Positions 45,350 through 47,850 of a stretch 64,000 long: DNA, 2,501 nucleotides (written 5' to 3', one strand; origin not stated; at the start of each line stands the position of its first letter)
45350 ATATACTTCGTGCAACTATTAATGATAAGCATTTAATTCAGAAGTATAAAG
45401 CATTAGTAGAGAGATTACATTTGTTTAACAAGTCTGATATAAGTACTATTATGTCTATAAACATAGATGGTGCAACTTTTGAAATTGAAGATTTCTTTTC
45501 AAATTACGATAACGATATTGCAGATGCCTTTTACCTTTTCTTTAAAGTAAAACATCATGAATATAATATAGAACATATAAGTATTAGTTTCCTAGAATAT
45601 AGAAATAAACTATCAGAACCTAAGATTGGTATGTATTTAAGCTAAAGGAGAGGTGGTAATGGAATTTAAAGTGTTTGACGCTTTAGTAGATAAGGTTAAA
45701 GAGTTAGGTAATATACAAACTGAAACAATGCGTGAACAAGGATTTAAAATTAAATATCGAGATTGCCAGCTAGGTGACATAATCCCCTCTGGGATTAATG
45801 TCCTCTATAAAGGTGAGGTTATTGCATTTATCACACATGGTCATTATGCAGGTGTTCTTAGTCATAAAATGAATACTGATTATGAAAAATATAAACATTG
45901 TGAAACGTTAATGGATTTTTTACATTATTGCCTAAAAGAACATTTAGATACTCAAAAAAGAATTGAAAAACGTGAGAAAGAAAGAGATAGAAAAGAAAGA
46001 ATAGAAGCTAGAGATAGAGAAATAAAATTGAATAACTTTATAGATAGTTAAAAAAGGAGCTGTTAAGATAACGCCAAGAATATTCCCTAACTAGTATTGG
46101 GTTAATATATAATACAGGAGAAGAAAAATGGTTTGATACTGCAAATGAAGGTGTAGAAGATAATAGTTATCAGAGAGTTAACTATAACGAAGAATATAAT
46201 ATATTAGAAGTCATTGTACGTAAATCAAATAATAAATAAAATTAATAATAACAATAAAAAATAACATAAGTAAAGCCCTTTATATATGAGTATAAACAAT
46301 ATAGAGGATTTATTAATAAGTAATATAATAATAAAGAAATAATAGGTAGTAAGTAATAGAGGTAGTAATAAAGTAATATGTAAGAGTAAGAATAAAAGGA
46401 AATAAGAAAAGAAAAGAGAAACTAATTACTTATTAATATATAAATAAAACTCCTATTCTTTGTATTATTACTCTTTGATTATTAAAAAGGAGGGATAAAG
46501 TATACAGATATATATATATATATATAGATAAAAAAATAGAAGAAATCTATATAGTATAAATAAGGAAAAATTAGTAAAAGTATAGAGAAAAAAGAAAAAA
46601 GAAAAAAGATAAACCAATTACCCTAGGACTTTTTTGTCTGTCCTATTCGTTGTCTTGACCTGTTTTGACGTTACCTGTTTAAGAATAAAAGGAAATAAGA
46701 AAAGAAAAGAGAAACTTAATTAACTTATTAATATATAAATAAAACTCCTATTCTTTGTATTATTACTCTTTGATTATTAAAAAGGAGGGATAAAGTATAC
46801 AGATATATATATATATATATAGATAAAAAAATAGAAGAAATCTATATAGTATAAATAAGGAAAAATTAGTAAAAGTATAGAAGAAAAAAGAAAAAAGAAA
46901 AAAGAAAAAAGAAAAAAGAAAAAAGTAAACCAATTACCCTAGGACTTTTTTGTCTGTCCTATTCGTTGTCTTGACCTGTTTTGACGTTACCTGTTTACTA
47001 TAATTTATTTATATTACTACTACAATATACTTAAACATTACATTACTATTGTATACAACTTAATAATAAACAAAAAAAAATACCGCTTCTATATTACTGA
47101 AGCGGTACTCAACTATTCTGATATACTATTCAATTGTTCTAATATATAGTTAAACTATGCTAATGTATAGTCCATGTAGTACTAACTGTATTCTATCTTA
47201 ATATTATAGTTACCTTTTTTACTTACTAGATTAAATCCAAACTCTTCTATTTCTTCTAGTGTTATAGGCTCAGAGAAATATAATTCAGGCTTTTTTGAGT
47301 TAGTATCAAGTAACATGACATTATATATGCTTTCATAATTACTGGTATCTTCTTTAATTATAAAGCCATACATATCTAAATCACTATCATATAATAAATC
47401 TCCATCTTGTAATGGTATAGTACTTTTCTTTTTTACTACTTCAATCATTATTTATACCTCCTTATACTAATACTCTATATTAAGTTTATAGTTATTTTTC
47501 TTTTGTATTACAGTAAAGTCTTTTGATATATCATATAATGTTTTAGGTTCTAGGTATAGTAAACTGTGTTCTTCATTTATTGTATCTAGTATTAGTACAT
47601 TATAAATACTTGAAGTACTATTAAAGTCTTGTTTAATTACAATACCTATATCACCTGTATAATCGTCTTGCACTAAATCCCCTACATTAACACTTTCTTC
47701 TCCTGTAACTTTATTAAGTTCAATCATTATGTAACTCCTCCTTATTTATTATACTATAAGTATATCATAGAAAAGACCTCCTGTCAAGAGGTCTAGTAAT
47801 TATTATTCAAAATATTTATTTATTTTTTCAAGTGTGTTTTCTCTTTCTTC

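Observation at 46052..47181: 1.1-kb ORF-free strand-switch region with a perfectly abutting tandem ~300-bp duplication carrying length-variable (TA)n and (GAAAAAA)n microsatellites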

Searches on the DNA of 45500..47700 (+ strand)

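Call 4: search_dna_similar(query=window:46000-47250:+, collection=phages, mode=distant, max_rows=30)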
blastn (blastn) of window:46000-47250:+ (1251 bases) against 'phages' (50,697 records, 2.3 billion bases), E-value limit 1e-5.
Records with a match: 25; places in all: 35; records where one place covers at least 80% of the query: 9.
Best place of each record, by identity: >=99% 2; 95-99% 2; 90-95% 2; 80-90% 12; 60-80% 7.
By first word of the organism name: Staphylococcus 25.
By host as written in the record: Staphylococcus sp. 6; Staphylococcus epidermidis F12 6; Staphylococcus epidermidis 5; Staphylococcus epidermidis 9142 2; Staphylococcus epidermidis COB-Sec1 2; Staphylococcus epidermidis COB-Sec2 1; Mammaliicoccus vitulinus C6867 1; Staphylococcus epidermidis NCC 100655 1; and 1 more.
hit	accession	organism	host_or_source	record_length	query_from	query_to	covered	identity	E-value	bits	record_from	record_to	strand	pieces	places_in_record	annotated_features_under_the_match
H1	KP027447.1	Staphylococcus phage vB_SepM_ phiIPLA-C1C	Staphylococcus sp.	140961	1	1251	100%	100.0%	0e+0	2257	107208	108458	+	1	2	hypothetical protein (x2)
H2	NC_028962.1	Staphylococcus phage vB_SepM_ phiIPLA-C1C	Staphylococcus sp.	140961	1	1251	100%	100.0%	0e+0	2257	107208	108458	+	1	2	hypothetical protein (x2)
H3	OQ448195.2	Staphylococcus phage 110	Staphylococcus epidermidis COB-Sec2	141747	1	1251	100%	94.9%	0e+0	1985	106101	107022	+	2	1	hypothetical protein (x2)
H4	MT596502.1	Staphylococcus phage vB_SepM_BE05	Staphylococcus epidermidis F12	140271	1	1251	100%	94.3%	0e+0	1961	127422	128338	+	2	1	hypothetical protein (x2)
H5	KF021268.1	Staphylococcus phage phiIBB-SEP1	Staphylococcus epidermidis 9142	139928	254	1251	79%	89.4%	0e+0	1340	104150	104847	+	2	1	hypothetical protein | terminator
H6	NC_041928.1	Staphylococcus phage phiIBB-SEP1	Staphylococcus epidermidis 9142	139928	254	1251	79%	89.4%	0e+0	1340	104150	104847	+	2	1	hypothetical protein | terminator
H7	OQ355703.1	Staphylococcus phage vB_SepM_BE25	Staphylococcus epidermidis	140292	1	1251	79%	88.3%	5e-170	1257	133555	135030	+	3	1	hypothetical protein (x5)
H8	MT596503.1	Staphylococcus phage vB_SepM_BE06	Staphylococcus epidermidis F12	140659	1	1251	84%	81.4%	0e+0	1153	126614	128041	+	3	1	hypothetical protein (x4)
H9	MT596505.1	Staphylococcus phage vB_SepM_BE08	Staphylococcus epidermidis F12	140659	1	1251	84%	81.4%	0e+0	1153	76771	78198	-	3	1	hypothetical protein (x4)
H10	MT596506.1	Staphylococcus phage vB_SepM_BE09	Staphylococcus epidermidis F12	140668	1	1251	84%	81.4%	0e+0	1153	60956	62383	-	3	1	hypothetical protein (x4)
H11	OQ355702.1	Staphylococcus phage vB_SepM_BE24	Staphylococcus epidermidis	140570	1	1251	84%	81.4%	0e+0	1153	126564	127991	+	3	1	hypothetical protein (x6)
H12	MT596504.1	Staphylococcus phage vB_SepM_BE07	Staphylococcus epidermidis F12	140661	1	1251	84%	81.2%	0e+0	1146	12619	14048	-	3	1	hypothetical protein (x4)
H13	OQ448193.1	Staphylococcus phage 80A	Staphylococcus epidermidis COB-Sec1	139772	254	1251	70%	78.5%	3e-160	720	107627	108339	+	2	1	hypothetical protein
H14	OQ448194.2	Staphylococcus phage 80B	Staphylococcus epidermidis COB-Sec1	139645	254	1251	70%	78.5%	3e-160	720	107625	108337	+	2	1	hypothetical protein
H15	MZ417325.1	Staphylococcus phage PG-2021_23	Mammaliicoccus vitulinus C6867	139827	254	1251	70%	78.0%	3e-154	699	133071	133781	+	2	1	record has no annotation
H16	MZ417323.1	Staphylococcus phage PG-2021_1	Staphylococcus epidermidis NCC 100655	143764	254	1251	64%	79.0%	2e-155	696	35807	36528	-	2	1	record has no annotation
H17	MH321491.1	Staphylococcus phage Twillingate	Staphylococcus epidermidis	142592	254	909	48%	85.0%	2e-105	701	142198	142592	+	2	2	none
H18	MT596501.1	Staphylococcus phage vB_SepM_BE04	Staphylococcus epidermidis F12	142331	554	1163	34%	87.9%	1e-109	527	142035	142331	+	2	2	none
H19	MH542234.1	Staphylococcus phage Terranova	Staphylococcus epidermidis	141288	625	1251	29%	97.0%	2e-144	615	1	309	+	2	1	hypothetical protein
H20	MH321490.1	Staphylococcus phage Quidividi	Staphylococcus epidermidis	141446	625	1251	29%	95.9%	2e-138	600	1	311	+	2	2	hypothetical protein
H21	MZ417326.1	Staphylococcus phage PG-2021_27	Staphylococcus aureus Twort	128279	98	240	11%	71.5%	6e-11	75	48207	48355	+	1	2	record has no annotation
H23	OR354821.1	Staphylococcus phage Alsa_2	Staphylococcus sp.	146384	98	240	11%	70.3%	1e-6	61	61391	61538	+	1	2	hypothetical protein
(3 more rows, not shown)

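Call 7: get_annotated_region(hit=H1, flank=6000)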
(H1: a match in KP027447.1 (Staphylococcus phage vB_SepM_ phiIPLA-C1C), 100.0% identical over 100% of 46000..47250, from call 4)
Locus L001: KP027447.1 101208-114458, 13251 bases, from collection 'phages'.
description: Staphylococcus phage phiIPLA-C1C, complete genome.
organism: Staphylococcus phage vB_SepM_ phiIPLA-C1C (NCBI taxid 1572704)
taxonomy: Viruses; Duplodnaviria; Heunggongvirae; Uroviricota; Caudoviricetes; Herelleviridae; Twortvirinae; Sepunavirus; Sepunavirus IPLAC1C
host: Staphylococcus sp.; source: -; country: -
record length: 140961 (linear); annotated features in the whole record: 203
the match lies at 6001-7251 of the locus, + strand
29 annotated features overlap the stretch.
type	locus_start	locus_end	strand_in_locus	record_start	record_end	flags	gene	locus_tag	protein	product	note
CDS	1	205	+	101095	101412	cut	-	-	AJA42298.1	hypothetical protein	-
CDS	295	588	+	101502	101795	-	-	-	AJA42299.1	hypothetical protein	-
CDS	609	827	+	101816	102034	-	-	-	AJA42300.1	hypothetical protein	-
CDS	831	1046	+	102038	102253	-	-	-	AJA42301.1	hypothetical protein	-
CDS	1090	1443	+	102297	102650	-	-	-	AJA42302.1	hypothetical protein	-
CDS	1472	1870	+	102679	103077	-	-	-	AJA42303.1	hypothetical protein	-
CDS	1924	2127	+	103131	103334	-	-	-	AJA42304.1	hypothetical protein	-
CDS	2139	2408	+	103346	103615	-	-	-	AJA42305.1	hypothetical protein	-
CDS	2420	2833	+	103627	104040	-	-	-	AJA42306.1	hypothetical protein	-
CDS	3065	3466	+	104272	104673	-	-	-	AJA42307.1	hypothetical protein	-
CDS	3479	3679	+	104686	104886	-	-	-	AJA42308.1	hypothetical protein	-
CDS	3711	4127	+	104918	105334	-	-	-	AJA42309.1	hypothetical protein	-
CDS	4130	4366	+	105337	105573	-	-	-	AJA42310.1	hypothetical protein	-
CDS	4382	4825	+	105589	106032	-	-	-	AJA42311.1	hypothetical protein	-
CDS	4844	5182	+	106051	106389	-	-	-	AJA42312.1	hypothetical protein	-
CDS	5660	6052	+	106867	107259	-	-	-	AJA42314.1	hypothetical protein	-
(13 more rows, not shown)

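Call 8: get_annotated_region(hit=H19, flank=6000)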
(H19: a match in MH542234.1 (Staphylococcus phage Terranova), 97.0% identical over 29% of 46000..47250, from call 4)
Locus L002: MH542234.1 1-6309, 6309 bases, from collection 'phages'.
description: Staphylococcus phage Terranova, complete genome.
organism: Staphylococcus phage Terranova (NCBI taxid 2282407)
taxonomy: Viruses; Duplodnaviria; Heunggongvirae; Uroviricota; Caudoviricetes; Herelleviridae; Twortvirinae; Sepunavirus
host: Staphylococcus epidermidis; source: wastewater treatment plant; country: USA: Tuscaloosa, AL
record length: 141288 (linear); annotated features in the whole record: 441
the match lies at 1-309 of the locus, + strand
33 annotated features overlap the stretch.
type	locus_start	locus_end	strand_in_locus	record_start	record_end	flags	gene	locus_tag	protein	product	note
CDS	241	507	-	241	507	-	-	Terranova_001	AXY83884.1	hypothetical protein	Similar to next gene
regulatory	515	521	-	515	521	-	-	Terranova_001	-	ribosome_binding_site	Terranova_001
CDS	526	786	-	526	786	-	-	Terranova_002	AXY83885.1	hypothetical protein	Similar to previous gene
regulatory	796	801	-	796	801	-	-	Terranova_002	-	ribosome_binding_site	Terranova_002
regulatory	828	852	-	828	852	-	-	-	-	terminator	-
CDS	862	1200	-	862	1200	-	-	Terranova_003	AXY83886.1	hypothetical protein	-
regulatory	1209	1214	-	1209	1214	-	-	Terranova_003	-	ribosome_binding_site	Terranova_003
CDS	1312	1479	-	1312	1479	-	-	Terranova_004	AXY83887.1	hypothetical protein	-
regulatory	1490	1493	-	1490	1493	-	-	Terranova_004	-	ribosome_binding_site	Terranova_004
CDS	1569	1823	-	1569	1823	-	-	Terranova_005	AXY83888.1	hypothetical protein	-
CDS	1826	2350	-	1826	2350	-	-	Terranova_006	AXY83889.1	hypothetical protein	-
regulatory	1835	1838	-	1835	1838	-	-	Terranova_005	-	ribosome_binding_site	Terranova_005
regulatory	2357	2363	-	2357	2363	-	-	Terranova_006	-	ribosome_binding_site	Terranova_006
regulatory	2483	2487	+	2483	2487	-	-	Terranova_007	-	ribosome_binding_site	Terranova_007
CDS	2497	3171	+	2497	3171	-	-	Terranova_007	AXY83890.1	pentapeptide repeat-containng protein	-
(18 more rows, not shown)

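Call 9: get_annotated_region(hit=H17, flank=6000)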
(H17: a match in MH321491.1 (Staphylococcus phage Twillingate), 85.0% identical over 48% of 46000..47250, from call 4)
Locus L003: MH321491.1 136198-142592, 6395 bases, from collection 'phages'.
description: Staphylococcus phage Twillingate, complete genome.
organism: Staphylococcus phage Twillingate (NCBI taxid 2234037)
taxonomy: Viruses; Duplodnaviria; Heunggongvirae; Uroviricota; Caudoviricetes; Herelleviridae; Twortvirinae; Sepunavirus
host: Staphylococcus epidermidis; source: wastewater treatment plant; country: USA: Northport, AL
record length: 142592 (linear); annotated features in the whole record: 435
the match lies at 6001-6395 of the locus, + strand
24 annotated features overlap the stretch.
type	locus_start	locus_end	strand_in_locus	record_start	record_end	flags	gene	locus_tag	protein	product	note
CDS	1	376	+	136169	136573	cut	-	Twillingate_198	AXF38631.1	hypothetical protein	-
regulatory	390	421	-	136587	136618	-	-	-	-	terminator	-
regulatory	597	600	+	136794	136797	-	-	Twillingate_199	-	ribosome_binding_site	Twillingate_199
CDS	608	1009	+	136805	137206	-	-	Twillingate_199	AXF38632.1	hypothetical protein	-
regulatory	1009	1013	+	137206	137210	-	-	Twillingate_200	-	ribosome_binding_site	Twillingate_200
CDS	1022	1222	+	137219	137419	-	-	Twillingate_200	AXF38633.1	hypothetical protein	-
regulatory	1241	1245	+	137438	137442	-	-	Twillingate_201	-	ribosome_binding_site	Twillingate_201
CDS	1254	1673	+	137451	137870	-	-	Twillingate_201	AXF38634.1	hypothetical protein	-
regulatory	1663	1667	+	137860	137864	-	-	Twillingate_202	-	ribosome_binding_site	Twillingate_202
CDS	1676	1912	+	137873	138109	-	-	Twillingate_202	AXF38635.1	hypothetical protein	-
regulatory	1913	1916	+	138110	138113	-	-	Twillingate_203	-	ribosome_binding_site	Twillingate_203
CDS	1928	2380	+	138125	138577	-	-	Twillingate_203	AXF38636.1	hypothetical protein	-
regulatory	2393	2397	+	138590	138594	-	-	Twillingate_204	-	ribosome_binding_site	Twillingate_204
CDS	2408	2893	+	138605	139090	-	-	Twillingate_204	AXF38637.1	membrane protein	-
regulatory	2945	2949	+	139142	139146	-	-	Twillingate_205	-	ribosome_binding_site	Twillingate_205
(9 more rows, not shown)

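Call 17: get_annotated_region(hit=H5, flank=3000)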
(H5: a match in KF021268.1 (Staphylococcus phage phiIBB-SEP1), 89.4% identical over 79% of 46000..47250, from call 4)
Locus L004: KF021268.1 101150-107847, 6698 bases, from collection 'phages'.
description: Staphylococcus phage phiIBB-SEP1, complete genome.
organism: Staphylococcus phage phiIBB-SEP1 (NCBI taxid 1340769)
taxonomy: Viruses; Duplodnaviria; Heunggongvirae; Uroviricota; Caudoviricetes; Herelleviridae; Twortvirinae; Sepunavirus; Sepunavirus SEP1
host: Staphylococcus epidermidis 9142; source: waste water treatment plant - raw sewage; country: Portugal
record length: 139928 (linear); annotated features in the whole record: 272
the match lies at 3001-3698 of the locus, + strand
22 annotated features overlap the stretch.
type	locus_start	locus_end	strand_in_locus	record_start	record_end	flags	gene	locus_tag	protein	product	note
CDS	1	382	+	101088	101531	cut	-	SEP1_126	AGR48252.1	hypothetical protein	-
CDS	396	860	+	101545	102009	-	-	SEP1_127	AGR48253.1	hypothetical protein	-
regulatory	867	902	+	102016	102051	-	-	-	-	terminator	rho-independent terminator; discovered using ARNold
regulatory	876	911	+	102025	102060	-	-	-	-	promoter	discovered using MEME 4.9.0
CDS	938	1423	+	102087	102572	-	-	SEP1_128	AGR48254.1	hypothetical protein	-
CDS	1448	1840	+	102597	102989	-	-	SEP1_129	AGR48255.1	putative membrane protein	-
CDS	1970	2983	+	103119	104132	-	-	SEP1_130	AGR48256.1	hypothetical protein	-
regulatory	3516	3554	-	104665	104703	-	-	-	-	terminator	rho-independent terminator; discovered using ARNold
CDS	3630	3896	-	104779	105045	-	-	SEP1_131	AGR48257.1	hypothetical protein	-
CDS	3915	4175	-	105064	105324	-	-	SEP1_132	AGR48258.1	hypothetical protein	-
regulatory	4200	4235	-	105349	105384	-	-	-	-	promoter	discovered using MEME 4.9.0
CDS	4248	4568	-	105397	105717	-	-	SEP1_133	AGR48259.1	hypothetical protein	-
regulatory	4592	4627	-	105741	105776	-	-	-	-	promoter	discovered using MEME 4.9.0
CDS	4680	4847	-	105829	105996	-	-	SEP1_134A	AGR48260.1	hypothetical protein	-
regulatory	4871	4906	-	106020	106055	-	-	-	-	promoter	discovered using MEME 4.9.0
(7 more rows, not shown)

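Call 18: get_annotated_region(hit=H3, flank=1500)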
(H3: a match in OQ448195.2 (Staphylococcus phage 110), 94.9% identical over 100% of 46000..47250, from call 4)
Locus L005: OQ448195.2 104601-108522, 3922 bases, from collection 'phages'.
description: Staphylococcus phage 110, complete genome.
organism: Staphylococcus phage 110 (NCBI taxid 3038194)
taxonomy: Viruses; Duplodnaviria; Heunggongvirae; Uroviricota; Caudoviricetes; Herelleviridae; Twortvirinae; Sepunavirus
host: Staphylococcus epidermidis COB-Sec2; source: -; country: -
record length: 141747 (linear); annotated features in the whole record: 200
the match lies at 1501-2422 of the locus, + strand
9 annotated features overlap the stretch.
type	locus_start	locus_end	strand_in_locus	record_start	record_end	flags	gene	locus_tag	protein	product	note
CDS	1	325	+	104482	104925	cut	-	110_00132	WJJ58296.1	hypothetical protein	-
CDS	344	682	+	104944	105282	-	-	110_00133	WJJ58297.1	hypothetical protein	-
CDS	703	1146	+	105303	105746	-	-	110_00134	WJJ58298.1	hypothetical protein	-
CDS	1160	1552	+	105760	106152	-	-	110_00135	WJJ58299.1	hypothetical protein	-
CDS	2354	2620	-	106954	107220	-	-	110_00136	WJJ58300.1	hypothetical protein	-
CDS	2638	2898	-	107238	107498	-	-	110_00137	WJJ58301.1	hypothetical protein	-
CDS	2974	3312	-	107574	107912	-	-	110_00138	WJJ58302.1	hypothetical protein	-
CDS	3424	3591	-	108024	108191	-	-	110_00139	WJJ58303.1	hypothetical protein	-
CDS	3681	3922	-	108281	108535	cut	-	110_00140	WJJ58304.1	hypothetical protein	-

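Call 19: get_annotated_region(hit=H4, flank=1500)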
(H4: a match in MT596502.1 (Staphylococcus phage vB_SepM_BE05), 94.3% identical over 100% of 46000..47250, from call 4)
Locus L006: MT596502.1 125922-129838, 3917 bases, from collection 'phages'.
description: Staphylococcus virus BESEP5, complete genome.
organism: Staphylococcus phage vB_SepM_BE05 (NCBI taxid 2750277)
taxonomy: Viruses; Duplodnaviria; Heunggongvirae; Uroviricota; Caudoviricetes; Herelleviridae; Twortvirinae; Sepunavirus
host: Staphylococcus epidermidis F12; source: -; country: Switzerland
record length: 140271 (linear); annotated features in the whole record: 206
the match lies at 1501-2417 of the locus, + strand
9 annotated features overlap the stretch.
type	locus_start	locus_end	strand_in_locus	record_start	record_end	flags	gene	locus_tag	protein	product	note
CDS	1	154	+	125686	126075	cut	-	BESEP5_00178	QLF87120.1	hypothetical protein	-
CDS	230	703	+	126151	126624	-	-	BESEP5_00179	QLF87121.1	hypothetical protein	-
CDS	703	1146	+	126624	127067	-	-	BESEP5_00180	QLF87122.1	hypothetical protein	-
CDS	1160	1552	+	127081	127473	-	-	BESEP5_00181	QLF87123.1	hypothetical protein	-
CDS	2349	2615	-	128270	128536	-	-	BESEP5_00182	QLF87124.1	hypothetical protein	-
CDS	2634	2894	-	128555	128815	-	-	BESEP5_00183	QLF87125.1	hypothetical protein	-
CDS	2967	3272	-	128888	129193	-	-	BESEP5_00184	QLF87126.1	hypothetical protein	-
CDS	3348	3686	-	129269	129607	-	-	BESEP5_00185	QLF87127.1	hypothetical protein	-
CDS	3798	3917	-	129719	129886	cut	-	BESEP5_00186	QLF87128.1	hypothetical protein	-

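Call 20: get_annotated_region(hit=H7, flank=1500)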
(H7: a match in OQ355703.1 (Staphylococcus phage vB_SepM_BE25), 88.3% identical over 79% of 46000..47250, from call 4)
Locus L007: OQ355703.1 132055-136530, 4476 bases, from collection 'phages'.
description: Staphylococcus phage vB_SepM_BE25, complete genome.
organism: Staphylococcus phage vB_SepM_BE25 (NCBI taxid 3028900)
taxonomy: Viruses; Duplodnaviria; Heunggongvirae; Uroviricota; Caudoviricetes; Herelleviridae; Twortvirinae; Sepunavirus
host: Staphylococcus epidermidis; source: Human skin; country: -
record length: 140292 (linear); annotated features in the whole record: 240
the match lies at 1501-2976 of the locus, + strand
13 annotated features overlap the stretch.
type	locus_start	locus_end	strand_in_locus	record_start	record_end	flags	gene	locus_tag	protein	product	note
CDS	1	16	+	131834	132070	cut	-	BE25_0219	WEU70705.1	hypothetical protein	-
CDS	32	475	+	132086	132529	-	-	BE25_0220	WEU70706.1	hypothetical protein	-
CDS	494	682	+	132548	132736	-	-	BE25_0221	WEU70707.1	hypothetical protein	-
CDS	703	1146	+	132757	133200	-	-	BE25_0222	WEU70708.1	hypothetical protein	-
CDS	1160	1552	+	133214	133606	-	-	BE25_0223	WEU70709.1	hypothetical protein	-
CDS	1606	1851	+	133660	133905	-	-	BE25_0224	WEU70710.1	hypothetical protein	-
CDS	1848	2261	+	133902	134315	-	-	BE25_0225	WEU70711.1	hypothetical protein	-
CDS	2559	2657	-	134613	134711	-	-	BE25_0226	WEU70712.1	hypothetical protein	-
CDS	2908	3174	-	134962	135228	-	-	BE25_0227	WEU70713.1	hypothetical protein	-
CDS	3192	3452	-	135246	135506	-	-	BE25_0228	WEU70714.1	hypothetical protein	-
CDS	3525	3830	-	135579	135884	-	-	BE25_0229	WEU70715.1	hypothetical protein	-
CDS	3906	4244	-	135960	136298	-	-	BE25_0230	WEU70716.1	hypothetical protein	-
CDS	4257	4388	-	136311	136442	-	-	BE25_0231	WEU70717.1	hypothetical protein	-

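Call 21: get_annotated_region(hit=H8, flank=1500)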
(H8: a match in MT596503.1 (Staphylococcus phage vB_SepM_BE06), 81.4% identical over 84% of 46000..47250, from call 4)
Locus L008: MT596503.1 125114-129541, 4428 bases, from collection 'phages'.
description: Staphylococcus virus BESEP6, complete genome.
organism: Staphylococcus phage vB_SepM_BE06 (NCBI taxid 2750278)
taxonomy: Viruses; Duplodnaviria; Heunggongvirae; Uroviricota; Caudoviricetes; Herelleviridae; Twortvirinae; Sepunavirus
host: Staphylococcus epidermidis F12; source: -; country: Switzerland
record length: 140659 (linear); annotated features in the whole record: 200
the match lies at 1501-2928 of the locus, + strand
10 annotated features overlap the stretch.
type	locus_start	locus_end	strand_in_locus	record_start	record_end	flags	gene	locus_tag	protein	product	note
CDS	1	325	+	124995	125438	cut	-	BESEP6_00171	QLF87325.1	hypothetical protein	-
CDS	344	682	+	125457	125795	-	-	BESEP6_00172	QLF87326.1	hypothetical protein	-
CDS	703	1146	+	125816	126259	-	-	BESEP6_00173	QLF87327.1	hypothetical protein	-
CDS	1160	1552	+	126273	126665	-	-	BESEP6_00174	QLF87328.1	hypothetical protein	-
CDS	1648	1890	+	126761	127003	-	-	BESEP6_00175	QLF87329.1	hypothetical protein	-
CDS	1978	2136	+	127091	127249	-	-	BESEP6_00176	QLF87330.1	hypothetical protein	-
CDS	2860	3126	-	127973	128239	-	-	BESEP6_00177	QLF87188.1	hypothetical protein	-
CDS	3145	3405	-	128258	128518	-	-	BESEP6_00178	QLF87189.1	hypothetical protein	-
CDS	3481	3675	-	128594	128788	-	-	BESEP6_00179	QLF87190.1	hypothetical protein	-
CDS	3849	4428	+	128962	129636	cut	-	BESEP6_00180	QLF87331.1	hypothetical protein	-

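Call 22: get_annotated_region(hit=H13, flank=1500)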
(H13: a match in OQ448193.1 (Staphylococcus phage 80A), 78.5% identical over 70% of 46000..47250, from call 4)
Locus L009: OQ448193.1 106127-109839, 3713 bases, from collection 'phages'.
description: Staphylococcus phage 80A, complete genome.
organism: Staphylococcus phage 80A (NCBI taxid 3038195)
taxonomy: Viruses; Duplodnaviria; Heunggongvirae; Uroviricota; Caudoviricetes; Herelleviridae; Twortvirinae; Sepunavirus
host: Staphylococcus epidermidis COB-Sec1; source: -; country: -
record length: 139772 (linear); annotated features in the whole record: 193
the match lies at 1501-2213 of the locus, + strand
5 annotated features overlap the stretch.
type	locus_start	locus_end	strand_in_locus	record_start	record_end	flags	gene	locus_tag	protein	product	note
CDS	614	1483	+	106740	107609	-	-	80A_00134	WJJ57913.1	hypothetical protein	phrog_4538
CDS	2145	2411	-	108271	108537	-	-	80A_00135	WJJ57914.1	hypothetical protein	phrog_9237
CDS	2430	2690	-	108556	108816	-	-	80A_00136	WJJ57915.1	hypothetical protein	phrog_9237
CDS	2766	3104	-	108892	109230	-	-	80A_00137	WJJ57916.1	hypothetical protein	phrog_9163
CDS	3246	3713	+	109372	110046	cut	-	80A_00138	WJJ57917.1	pentapeptide repeat protein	-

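Call 23: get_annotated_region(hit=H15, flank=1500)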
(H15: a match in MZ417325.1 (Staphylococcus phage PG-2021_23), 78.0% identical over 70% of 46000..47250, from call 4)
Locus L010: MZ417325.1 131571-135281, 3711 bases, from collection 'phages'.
description: UNVERIFIED: Staphylococcus phage PG-2021_23, complete genome.
organism: Staphylococcus phage PG-2021_23 (NCBI taxid 2815620)
taxonomy: Viruses; Duplodnaviria; Heunggongvirae; Uroviricota; Caudoviricetes; Herelleviridae; Twortvirinae; Sepunavirus
host: Mammaliicoccus vitulinus C6867; source: WWTP; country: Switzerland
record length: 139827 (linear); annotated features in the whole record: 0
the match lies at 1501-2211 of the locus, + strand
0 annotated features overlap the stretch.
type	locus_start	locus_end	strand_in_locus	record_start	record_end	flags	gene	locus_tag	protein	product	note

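Call 24: get_annotated_region(hit=H16, flank=1500)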
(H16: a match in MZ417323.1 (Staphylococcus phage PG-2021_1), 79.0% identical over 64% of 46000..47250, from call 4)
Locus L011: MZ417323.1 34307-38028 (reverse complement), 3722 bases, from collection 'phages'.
description: UNVERIFIED: Staphylococcus phage PG-2021_1, complete genome.
organism: Staphylococcus phage PG-2021_1 (NCBI taxid 2815605)
taxonomy: Viruses; Duplodnaviria; Heunggongvirae; Uroviricota; Caudoviricetes; Herelleviridae; Twortvirinae; Sepunavirus
host: Staphylococcus epidermidis NCC 100655; source: WWTP; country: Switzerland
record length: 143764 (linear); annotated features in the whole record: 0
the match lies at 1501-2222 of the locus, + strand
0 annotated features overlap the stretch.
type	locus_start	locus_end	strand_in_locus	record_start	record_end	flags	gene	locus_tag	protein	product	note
